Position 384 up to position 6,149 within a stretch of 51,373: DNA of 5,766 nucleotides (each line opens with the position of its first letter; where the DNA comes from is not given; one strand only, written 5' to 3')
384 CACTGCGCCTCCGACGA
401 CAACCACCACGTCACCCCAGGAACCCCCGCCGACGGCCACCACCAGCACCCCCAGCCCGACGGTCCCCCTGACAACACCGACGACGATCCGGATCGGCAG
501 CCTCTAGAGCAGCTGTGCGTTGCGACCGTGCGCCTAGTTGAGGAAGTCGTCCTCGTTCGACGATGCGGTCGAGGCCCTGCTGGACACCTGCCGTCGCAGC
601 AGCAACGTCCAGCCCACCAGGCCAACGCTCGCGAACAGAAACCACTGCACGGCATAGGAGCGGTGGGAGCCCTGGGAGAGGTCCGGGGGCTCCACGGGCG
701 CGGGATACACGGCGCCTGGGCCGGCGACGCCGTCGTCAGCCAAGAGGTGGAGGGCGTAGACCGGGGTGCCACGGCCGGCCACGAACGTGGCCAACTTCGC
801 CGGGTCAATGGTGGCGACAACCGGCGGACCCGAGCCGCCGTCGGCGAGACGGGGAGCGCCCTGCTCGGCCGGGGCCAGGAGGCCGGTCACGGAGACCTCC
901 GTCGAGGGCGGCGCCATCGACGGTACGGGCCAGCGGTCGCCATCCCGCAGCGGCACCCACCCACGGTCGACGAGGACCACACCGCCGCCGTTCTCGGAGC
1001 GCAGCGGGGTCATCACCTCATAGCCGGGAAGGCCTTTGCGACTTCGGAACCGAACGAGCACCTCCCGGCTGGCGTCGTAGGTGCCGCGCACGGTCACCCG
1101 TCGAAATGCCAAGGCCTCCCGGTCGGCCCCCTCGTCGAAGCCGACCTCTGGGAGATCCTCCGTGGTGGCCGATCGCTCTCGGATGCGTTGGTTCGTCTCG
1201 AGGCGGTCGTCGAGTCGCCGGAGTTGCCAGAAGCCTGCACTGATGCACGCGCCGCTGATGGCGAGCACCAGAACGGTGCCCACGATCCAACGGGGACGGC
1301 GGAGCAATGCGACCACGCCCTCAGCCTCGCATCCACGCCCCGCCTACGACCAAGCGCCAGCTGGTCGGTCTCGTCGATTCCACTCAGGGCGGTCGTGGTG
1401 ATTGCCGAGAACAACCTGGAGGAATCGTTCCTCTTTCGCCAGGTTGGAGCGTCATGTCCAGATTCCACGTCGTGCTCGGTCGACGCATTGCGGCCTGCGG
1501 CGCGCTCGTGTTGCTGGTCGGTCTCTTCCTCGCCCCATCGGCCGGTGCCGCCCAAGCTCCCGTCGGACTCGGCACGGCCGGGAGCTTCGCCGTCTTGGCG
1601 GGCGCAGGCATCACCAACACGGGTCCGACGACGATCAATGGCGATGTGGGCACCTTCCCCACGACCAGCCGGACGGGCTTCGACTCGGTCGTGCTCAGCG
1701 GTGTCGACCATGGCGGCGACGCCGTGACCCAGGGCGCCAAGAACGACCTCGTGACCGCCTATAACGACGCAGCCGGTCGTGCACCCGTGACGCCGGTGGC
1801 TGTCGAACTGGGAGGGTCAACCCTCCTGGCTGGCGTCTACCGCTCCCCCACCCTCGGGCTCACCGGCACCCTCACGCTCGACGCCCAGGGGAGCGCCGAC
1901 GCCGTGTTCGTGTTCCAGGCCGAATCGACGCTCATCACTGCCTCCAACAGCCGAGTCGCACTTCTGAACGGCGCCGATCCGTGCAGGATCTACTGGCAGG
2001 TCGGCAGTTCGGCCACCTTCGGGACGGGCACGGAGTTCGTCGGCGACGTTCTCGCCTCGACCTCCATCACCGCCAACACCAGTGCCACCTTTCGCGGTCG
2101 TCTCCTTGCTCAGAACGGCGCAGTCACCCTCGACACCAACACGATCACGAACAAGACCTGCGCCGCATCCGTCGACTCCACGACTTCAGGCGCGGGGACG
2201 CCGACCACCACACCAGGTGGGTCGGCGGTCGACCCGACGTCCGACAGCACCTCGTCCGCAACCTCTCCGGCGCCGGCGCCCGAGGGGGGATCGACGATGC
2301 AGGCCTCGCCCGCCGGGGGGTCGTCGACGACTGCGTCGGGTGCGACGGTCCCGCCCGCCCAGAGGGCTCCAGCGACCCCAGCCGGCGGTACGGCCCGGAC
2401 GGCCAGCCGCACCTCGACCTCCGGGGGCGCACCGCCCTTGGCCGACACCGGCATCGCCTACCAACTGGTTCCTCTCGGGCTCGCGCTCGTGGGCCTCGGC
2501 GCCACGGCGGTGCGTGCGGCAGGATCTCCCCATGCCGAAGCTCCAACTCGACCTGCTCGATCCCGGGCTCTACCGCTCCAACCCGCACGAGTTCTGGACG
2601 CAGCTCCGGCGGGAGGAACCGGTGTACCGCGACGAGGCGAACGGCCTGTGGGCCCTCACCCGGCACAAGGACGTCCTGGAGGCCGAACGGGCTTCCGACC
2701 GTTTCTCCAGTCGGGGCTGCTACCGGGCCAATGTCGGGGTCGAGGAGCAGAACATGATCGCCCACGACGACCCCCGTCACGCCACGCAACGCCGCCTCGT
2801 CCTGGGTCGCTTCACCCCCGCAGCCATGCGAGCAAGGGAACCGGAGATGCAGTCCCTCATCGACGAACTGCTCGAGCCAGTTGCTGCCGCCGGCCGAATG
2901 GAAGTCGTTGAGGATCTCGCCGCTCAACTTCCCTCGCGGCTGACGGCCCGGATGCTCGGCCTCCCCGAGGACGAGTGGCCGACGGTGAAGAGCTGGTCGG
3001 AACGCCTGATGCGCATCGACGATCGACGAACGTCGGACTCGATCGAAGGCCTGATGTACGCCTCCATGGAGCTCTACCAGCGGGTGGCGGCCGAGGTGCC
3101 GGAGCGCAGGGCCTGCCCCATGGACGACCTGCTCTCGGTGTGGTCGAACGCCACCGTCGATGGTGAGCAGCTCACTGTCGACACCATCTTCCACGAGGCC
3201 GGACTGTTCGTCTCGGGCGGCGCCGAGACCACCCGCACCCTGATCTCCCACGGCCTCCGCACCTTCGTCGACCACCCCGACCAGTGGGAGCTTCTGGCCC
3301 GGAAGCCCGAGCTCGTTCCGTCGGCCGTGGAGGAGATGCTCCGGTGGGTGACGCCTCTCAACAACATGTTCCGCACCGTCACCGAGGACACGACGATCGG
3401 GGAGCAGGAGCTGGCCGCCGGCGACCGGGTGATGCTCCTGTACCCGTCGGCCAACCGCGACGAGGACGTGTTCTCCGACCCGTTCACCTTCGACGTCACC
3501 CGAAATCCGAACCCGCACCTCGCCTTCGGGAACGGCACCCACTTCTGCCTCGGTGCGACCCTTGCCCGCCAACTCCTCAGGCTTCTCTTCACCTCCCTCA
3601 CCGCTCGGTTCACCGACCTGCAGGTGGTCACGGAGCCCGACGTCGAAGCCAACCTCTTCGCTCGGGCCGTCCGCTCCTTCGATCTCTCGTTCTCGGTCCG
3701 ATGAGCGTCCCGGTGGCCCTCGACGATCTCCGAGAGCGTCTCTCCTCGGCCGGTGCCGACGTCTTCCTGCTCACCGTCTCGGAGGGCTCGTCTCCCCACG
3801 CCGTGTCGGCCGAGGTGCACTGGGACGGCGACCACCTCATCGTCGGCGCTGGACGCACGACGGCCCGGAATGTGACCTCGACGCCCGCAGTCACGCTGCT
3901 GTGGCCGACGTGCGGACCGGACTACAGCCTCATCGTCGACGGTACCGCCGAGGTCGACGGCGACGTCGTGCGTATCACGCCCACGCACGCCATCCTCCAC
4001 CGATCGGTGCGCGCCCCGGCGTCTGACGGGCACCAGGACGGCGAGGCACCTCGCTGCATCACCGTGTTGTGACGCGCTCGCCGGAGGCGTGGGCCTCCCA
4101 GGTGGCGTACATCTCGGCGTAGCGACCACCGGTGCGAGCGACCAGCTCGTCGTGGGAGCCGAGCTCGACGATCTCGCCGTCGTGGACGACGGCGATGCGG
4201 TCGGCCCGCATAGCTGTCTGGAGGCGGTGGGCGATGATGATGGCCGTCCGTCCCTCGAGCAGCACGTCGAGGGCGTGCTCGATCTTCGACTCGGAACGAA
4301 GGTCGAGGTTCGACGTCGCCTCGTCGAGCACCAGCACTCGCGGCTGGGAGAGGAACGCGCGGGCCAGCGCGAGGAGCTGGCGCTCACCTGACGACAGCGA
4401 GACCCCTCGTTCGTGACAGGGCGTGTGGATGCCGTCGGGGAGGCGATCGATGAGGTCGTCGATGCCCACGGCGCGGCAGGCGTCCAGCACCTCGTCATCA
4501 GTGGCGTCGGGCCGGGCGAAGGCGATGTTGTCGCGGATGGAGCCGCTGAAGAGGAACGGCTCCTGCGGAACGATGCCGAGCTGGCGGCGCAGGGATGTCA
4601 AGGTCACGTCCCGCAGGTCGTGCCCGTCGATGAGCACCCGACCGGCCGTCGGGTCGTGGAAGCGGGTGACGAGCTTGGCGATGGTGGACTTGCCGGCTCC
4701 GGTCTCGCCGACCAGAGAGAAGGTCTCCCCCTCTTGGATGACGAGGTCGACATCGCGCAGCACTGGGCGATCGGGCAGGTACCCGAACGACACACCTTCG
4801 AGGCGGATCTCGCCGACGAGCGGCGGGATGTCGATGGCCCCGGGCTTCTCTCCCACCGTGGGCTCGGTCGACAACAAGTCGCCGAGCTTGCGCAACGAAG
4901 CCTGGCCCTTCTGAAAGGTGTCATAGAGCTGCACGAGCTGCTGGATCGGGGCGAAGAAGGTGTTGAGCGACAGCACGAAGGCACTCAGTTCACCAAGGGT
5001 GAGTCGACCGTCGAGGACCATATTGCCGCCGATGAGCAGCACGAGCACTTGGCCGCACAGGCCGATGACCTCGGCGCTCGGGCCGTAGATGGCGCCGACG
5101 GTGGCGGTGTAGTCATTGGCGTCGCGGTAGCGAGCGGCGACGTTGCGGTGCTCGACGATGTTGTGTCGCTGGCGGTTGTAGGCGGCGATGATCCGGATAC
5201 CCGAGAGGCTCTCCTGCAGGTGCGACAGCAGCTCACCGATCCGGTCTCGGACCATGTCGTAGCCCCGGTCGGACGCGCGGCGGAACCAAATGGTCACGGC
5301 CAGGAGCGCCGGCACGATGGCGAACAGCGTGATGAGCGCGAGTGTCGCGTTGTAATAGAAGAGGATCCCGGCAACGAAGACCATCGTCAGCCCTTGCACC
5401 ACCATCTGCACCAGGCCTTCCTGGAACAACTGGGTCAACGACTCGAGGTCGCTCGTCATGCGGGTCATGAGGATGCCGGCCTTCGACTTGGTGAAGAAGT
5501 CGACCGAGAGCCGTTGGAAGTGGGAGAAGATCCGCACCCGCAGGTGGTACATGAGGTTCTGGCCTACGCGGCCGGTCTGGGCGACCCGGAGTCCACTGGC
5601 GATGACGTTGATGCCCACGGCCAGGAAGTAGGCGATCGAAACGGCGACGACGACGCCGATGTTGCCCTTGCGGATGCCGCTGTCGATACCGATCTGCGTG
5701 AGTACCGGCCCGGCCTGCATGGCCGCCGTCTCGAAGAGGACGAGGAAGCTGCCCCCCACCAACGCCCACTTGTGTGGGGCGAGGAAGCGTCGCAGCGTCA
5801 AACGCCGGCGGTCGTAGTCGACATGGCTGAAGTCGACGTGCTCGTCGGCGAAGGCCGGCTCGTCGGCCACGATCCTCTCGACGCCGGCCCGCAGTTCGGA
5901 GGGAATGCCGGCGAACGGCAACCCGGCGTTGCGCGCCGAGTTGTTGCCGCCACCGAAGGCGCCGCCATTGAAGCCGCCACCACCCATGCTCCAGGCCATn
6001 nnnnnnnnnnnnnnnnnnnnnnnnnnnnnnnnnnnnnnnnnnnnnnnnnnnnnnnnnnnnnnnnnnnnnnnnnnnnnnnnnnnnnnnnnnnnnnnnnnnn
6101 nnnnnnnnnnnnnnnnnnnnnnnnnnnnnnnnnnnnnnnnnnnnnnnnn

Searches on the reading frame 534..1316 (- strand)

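Call 71: search_protein_families(library=pfam, proteins=[window:534-1316:-], max_evalue=0.00001)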
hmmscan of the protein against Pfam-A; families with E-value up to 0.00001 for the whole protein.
window:534-1316:- (260 aa): 1 family
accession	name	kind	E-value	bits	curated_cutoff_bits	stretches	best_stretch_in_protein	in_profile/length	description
PF02104.20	SURF1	-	8.9e-38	131.1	23.4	1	22-229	5-204/205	SURF1 family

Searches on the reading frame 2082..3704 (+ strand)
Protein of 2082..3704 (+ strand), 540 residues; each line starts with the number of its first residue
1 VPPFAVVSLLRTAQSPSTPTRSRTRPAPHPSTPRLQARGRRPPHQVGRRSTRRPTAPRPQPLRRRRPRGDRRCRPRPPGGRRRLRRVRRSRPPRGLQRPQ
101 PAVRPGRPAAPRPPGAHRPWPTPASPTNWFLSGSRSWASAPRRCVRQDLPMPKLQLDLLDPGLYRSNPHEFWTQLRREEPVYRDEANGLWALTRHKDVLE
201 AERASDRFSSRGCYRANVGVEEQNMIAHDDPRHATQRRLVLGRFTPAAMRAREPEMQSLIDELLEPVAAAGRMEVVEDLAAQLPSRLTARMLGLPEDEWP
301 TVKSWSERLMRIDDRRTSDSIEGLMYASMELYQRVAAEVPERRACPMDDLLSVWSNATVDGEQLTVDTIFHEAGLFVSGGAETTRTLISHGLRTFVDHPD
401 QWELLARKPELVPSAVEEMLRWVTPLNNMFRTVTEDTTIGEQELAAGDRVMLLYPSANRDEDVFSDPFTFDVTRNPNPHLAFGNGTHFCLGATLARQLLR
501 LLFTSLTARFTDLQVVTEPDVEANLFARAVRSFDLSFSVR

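Call 71: search_protein_families(library=pfam, proteins=[window:2082-3704:+], max_evalue=0.00001)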
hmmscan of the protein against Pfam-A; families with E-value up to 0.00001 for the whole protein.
window:2082-3704:+ (540 aa): 1 family
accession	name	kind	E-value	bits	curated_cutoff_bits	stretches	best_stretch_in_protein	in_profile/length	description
PF00067.27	p450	-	2.3e-25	89.7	22.8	1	411-511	323-433/462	Cytochrome P450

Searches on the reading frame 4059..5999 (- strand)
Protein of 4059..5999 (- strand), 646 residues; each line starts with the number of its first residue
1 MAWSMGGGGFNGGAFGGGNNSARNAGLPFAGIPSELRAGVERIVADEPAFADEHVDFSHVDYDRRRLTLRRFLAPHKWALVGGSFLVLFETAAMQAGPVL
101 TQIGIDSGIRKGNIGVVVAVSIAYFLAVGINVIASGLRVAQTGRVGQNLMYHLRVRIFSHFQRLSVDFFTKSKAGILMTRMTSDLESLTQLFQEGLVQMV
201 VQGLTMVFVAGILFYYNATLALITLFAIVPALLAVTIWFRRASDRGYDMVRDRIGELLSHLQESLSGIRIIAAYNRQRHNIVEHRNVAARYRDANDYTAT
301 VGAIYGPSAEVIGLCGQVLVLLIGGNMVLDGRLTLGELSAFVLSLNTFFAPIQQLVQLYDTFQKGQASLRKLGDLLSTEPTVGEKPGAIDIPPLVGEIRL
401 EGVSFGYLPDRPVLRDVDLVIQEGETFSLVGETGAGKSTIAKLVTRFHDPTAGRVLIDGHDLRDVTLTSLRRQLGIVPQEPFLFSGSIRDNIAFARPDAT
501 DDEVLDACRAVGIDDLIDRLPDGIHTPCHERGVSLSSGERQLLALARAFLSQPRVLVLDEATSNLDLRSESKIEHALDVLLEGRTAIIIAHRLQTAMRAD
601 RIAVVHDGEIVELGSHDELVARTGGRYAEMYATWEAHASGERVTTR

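Call 71: search_protein_families(library=pfam, proteins=[window:4059-5999:-], max_evalue=0.00001)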
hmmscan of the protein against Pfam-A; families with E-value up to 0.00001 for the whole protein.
window:4059-5999:- (646 aa): 3 families
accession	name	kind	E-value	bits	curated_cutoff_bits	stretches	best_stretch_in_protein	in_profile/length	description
PF00664.28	ABC_membrane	-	4.4e-42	145.1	28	1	85-351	6-273/274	ABC transporter transmembrane region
PF00005.33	ABC_tran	-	5e-32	111.8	25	1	414-563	1-137/137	ABC transporter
PF02463.25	SMC_N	-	9.5e-06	25.6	40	0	454-605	110-211/220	RecF/RecN/SMC N terminal domain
